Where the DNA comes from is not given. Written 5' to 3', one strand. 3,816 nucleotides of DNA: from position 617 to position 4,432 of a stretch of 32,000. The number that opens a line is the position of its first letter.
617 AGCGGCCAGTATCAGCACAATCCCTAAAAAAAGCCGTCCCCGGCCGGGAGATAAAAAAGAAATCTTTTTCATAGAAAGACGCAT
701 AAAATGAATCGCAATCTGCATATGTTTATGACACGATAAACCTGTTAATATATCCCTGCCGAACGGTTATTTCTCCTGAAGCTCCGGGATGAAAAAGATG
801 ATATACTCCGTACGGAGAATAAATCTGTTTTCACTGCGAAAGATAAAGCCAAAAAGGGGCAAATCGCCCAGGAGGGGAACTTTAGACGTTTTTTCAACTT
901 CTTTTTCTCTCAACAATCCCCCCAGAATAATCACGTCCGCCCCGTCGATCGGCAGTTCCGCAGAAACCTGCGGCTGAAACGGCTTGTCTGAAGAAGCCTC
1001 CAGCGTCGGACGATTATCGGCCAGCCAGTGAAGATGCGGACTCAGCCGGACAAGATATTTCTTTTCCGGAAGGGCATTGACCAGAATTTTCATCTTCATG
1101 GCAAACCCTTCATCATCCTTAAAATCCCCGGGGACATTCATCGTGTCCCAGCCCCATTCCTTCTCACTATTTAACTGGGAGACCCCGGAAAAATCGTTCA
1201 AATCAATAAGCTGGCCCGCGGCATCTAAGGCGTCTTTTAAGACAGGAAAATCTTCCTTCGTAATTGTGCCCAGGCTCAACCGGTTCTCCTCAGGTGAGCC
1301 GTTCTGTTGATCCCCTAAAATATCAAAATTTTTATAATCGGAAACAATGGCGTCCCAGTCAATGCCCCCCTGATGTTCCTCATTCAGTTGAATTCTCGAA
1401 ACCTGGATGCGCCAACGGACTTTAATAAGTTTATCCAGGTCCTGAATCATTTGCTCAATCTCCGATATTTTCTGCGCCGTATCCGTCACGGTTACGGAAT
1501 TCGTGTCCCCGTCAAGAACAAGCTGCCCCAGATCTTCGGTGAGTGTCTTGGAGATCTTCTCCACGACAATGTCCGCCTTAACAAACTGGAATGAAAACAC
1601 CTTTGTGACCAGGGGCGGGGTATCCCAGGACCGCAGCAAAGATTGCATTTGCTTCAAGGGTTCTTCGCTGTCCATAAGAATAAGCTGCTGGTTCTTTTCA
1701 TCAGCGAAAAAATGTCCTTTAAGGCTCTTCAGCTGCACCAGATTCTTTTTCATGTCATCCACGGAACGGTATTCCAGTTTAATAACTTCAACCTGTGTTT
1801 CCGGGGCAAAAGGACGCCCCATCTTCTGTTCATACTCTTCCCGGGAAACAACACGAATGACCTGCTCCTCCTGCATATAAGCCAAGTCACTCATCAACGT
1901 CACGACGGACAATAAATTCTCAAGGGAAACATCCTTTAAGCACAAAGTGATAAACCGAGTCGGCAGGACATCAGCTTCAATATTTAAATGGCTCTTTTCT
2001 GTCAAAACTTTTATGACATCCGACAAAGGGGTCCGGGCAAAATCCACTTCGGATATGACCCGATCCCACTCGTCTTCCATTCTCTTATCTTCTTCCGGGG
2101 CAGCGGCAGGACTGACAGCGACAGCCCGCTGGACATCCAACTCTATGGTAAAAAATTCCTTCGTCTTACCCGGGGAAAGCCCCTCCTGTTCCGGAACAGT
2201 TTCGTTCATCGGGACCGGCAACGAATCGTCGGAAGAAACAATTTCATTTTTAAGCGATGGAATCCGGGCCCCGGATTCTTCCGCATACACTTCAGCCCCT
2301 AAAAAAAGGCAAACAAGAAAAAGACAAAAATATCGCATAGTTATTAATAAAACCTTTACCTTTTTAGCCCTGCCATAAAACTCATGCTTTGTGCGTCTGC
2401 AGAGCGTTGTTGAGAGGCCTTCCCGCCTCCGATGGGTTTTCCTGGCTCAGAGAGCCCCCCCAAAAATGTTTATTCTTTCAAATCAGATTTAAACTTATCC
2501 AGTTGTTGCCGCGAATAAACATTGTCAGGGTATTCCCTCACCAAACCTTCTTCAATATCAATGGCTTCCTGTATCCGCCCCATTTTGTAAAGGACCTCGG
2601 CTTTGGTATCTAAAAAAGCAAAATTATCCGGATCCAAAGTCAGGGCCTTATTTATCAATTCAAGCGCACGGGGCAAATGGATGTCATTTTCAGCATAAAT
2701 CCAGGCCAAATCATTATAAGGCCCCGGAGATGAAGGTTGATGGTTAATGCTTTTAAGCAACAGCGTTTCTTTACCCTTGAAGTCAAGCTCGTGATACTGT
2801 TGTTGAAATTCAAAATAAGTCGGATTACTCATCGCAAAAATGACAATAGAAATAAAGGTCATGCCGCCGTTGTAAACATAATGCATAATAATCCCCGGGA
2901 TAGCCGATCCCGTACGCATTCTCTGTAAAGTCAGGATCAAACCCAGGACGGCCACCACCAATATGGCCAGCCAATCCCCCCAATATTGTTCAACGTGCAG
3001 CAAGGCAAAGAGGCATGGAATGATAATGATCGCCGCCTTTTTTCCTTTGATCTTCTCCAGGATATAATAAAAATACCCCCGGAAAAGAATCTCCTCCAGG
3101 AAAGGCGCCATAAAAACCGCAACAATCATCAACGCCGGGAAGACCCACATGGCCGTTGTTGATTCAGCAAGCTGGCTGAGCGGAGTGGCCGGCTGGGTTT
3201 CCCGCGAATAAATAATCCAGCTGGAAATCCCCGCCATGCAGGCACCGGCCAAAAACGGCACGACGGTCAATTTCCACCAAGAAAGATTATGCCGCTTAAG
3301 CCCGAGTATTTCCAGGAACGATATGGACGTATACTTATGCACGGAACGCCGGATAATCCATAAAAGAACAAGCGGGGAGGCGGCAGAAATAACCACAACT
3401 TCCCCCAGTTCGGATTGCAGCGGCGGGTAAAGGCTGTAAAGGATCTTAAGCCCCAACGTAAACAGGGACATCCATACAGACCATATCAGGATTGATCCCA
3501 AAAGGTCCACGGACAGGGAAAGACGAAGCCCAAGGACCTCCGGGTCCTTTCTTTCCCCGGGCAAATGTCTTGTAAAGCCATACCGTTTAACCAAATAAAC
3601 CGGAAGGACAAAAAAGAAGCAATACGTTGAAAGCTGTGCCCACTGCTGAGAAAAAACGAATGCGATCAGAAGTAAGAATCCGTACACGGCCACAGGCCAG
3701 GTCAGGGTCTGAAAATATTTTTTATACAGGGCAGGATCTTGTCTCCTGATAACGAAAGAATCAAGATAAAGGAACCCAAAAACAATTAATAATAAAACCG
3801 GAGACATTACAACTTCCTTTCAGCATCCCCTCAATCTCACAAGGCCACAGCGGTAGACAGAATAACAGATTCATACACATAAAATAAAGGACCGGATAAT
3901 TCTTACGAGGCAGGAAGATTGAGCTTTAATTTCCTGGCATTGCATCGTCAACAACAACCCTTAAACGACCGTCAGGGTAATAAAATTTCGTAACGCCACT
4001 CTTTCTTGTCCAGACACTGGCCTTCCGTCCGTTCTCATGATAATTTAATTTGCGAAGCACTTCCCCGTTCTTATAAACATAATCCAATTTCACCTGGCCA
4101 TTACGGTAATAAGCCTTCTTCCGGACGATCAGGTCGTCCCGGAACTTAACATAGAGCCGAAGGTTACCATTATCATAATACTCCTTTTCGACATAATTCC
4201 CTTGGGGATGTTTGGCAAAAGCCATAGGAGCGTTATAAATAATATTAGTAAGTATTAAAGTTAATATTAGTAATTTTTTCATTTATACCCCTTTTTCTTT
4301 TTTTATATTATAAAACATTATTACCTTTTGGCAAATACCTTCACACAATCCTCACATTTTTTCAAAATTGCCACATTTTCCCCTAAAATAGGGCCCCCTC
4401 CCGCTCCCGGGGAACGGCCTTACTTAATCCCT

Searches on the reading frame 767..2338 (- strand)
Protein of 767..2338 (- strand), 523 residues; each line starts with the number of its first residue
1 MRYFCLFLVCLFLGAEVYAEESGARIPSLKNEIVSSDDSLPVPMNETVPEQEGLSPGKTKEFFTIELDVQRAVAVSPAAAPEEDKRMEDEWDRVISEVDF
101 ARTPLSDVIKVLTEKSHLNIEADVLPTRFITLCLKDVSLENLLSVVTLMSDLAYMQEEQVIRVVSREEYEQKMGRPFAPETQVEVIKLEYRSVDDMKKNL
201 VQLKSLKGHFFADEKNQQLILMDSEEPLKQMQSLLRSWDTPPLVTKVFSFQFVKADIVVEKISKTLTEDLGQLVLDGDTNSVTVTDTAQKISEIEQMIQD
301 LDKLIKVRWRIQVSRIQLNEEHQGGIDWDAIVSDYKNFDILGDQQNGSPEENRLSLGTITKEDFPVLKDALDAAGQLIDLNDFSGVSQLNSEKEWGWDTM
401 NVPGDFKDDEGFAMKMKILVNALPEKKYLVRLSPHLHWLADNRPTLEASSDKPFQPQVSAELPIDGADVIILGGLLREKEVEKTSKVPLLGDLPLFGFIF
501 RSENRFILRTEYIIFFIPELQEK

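Call 20: search_protein_families(library=pfam, proteins=[window:767-2338:-], max_evalue=0.001)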
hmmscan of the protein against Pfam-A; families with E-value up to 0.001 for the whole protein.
window:767-2338:- (523 aa): 2 families
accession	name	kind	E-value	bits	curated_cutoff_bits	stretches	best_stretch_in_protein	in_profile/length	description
PF03958.22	Secretin_N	-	6.1e-16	58.8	28.2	2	245-303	1-65/69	Bacterial type II/III secretion system short domain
PF00263.26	Secretin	-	8.5e-12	45.4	27.5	1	456-520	103-167/169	Bacterial type II and III secretion system protein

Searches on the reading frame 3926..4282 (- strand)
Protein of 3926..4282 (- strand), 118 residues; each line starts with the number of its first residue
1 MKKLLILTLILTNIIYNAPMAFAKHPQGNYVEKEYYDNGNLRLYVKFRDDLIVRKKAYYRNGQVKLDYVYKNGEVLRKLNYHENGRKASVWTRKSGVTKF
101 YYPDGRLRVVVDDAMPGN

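Call 20: search_protein_families(library=pfam, proteins=[window:3926-4282:-], max_evalue=0.001)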
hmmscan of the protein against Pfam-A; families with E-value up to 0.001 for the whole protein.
window:3926-4282:- (118 aa): 1 family
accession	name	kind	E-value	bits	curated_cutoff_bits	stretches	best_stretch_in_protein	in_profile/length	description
PF07661.19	MORN_2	-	2.4e-08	33.7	29.6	0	32-44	5-17/22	MORN repeat variant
